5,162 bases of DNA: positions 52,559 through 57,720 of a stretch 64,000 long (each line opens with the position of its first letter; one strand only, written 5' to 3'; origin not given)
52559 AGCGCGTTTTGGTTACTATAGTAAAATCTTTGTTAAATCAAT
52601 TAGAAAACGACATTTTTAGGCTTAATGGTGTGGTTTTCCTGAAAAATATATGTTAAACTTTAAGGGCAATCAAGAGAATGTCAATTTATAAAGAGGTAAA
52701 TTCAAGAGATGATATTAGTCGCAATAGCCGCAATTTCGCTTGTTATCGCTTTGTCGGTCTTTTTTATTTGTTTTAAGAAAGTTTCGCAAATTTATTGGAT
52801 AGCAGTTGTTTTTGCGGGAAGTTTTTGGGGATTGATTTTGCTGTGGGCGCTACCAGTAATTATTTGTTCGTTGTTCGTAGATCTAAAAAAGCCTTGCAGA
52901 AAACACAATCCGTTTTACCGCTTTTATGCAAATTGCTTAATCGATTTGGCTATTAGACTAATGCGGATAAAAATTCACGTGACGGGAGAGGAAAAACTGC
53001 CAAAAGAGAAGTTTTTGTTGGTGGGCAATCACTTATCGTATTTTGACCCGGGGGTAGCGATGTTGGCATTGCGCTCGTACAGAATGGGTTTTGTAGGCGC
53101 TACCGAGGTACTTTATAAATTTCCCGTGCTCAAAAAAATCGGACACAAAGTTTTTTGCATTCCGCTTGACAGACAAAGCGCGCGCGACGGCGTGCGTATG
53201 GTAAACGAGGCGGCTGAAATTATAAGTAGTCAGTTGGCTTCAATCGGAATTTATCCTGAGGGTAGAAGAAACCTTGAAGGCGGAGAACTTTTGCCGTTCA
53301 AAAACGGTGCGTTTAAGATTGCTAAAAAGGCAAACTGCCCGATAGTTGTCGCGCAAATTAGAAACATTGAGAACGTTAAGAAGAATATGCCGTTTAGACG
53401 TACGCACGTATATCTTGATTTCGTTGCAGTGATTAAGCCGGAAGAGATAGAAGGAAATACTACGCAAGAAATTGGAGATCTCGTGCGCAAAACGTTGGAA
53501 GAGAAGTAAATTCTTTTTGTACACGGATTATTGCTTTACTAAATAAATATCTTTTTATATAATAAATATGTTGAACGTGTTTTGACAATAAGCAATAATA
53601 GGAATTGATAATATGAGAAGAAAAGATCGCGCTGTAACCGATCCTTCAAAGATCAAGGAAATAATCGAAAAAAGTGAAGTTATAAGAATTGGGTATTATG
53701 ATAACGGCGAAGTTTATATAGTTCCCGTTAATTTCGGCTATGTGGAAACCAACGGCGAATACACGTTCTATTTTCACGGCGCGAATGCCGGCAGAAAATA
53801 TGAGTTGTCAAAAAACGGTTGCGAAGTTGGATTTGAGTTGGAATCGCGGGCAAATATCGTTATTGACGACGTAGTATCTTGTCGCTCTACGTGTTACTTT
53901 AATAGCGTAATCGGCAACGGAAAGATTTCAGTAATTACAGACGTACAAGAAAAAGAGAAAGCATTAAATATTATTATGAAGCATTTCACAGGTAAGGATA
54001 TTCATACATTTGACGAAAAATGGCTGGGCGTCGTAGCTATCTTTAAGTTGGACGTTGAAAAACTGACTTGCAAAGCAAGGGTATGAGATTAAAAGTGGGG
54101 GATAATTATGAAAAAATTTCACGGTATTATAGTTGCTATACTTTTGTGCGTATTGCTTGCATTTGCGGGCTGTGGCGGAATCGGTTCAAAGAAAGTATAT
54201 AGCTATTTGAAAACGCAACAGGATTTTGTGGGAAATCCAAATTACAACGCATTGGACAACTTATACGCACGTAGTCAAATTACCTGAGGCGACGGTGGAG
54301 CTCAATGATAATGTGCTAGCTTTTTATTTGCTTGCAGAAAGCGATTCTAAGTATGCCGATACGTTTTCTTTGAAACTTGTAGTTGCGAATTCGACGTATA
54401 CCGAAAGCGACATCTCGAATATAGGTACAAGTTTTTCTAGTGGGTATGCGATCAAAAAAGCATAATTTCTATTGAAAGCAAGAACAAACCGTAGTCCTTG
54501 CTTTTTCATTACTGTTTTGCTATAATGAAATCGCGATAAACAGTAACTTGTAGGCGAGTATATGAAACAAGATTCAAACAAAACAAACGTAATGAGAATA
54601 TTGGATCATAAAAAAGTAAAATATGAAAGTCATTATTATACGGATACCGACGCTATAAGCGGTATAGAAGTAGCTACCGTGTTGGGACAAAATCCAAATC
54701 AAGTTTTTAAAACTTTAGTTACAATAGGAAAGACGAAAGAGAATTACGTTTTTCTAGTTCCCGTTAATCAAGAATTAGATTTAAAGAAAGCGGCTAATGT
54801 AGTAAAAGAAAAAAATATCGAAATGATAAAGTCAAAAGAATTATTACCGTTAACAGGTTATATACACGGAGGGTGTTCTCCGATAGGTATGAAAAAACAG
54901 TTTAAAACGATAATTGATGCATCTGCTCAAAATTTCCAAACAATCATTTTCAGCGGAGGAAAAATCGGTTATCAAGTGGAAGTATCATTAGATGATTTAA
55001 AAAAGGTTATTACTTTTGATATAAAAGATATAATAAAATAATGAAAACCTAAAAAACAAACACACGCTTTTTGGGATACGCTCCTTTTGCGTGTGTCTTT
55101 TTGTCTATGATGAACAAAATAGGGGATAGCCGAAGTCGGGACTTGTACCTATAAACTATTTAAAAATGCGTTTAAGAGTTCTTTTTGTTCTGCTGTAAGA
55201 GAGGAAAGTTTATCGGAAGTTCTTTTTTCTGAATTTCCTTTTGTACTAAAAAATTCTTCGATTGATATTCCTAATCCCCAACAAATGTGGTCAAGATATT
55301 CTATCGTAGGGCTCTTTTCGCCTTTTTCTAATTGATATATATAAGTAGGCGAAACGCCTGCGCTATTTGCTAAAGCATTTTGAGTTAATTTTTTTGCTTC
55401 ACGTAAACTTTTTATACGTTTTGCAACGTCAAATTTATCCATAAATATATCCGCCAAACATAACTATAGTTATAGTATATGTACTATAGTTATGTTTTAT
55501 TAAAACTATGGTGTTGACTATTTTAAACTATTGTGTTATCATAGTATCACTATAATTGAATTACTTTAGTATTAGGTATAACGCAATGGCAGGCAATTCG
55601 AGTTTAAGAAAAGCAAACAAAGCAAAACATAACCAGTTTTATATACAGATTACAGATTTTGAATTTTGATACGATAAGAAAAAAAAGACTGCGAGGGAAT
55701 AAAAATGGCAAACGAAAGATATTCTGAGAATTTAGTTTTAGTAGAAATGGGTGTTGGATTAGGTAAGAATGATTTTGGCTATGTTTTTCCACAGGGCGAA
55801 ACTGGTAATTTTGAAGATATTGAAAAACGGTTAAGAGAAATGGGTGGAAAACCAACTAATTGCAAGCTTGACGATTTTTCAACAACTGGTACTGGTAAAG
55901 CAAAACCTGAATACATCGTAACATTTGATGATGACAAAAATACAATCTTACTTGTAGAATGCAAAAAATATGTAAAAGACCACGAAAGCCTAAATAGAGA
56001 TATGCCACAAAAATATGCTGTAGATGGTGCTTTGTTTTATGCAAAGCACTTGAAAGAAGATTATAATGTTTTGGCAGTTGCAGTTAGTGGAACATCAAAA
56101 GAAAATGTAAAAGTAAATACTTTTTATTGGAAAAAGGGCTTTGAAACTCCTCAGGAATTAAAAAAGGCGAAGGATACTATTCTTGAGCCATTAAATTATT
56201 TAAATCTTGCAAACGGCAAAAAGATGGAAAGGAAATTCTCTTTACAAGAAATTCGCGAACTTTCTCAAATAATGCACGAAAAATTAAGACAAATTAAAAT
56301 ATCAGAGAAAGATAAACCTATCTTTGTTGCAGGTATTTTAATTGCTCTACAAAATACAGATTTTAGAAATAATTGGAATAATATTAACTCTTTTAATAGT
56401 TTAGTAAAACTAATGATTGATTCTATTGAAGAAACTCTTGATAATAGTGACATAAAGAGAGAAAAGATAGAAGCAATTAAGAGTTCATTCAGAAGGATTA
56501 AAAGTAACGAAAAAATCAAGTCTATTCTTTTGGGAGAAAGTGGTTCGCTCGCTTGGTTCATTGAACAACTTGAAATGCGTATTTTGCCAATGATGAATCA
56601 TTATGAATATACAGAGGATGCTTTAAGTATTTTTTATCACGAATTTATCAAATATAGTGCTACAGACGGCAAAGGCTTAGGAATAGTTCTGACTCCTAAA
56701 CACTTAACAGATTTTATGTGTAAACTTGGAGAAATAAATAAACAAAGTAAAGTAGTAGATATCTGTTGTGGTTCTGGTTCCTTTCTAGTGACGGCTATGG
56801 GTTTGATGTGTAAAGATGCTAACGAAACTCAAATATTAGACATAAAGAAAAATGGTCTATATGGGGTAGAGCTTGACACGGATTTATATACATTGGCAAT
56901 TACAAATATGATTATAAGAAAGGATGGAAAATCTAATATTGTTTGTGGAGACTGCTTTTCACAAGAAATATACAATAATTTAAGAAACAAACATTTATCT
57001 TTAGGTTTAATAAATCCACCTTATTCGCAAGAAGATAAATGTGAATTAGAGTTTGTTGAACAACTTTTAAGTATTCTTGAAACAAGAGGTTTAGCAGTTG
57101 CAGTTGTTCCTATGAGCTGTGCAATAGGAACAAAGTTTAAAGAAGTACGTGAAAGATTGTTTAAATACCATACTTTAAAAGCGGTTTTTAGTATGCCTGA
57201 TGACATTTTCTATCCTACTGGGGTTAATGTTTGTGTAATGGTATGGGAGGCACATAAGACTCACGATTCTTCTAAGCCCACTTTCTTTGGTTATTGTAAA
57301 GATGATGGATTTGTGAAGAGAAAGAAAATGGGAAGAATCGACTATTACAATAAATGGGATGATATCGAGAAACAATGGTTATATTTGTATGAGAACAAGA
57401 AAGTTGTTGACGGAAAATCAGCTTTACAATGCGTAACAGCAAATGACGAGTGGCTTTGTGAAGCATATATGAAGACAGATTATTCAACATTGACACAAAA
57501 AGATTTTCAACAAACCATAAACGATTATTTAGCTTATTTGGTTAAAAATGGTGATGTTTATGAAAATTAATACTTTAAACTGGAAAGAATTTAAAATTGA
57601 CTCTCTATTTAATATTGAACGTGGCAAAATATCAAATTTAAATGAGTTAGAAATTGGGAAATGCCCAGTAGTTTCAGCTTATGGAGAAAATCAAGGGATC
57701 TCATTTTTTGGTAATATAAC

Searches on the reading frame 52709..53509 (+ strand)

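Call 14: search_protein_families(library=pfam, proteins=[window:52709-53509:+], max_evalue=0.01)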
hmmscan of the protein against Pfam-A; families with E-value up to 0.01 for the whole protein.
window:52709-53509:+ (266 aa): 1 family
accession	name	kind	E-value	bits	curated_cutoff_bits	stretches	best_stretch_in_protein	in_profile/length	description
PF01553.26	Acyltransferase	-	9.8e-25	87.3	23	1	88-213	1-127/132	Acyltransferase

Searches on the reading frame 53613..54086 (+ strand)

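Call 14: search_protein_families(library=pfam, proteins=[window:53613-54086:+], max_evalue=0.01)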
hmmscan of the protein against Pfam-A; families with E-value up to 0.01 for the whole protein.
window:53613-54086:+ (157 aa): 2 families
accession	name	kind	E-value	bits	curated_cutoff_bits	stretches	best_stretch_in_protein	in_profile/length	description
PF12900.13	Pyridox_ox_2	-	7.1e-18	65.4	27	1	12-154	3-139/140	Pyridoxamine 5'-phosphate oxidase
PF01243.27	PNPOx_N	-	2.5e-05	25.1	28.1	1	13-151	4-116/120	Pyridoxamine 5'-phosphate oxidase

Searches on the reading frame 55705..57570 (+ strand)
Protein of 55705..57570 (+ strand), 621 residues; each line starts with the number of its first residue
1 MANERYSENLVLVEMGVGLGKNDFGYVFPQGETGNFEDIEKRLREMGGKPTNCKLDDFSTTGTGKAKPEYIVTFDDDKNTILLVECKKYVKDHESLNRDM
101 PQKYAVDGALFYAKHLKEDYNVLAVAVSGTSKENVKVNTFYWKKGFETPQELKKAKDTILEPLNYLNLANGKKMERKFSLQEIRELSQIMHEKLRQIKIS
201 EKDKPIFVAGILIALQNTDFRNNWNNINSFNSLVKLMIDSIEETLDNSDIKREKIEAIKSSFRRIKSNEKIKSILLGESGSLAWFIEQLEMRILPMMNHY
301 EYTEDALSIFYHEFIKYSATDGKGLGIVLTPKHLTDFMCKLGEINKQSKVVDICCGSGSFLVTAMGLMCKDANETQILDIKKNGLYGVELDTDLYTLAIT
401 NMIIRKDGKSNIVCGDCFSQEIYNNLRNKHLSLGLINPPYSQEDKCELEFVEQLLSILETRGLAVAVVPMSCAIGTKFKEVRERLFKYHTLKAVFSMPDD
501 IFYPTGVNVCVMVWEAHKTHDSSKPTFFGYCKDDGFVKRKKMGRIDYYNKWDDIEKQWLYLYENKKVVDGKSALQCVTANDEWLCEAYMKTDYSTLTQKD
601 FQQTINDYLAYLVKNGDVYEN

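Call 15: search_protein_families(library=pfam, proteins=[window:55705-57570:+], max_evalue=0.01)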
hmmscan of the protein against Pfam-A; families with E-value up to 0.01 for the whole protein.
window:55705-57570:+ (621 aa): 2 families
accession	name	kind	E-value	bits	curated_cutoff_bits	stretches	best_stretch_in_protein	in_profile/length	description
PF02384.22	N6_Mtase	-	2.5e-27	96.4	20.4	1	304-529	3-244/311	N-6 DNA Methylase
PF05175.20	MTS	-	0.00051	20.2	23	1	345-456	30-128/170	Methyltransferase small domain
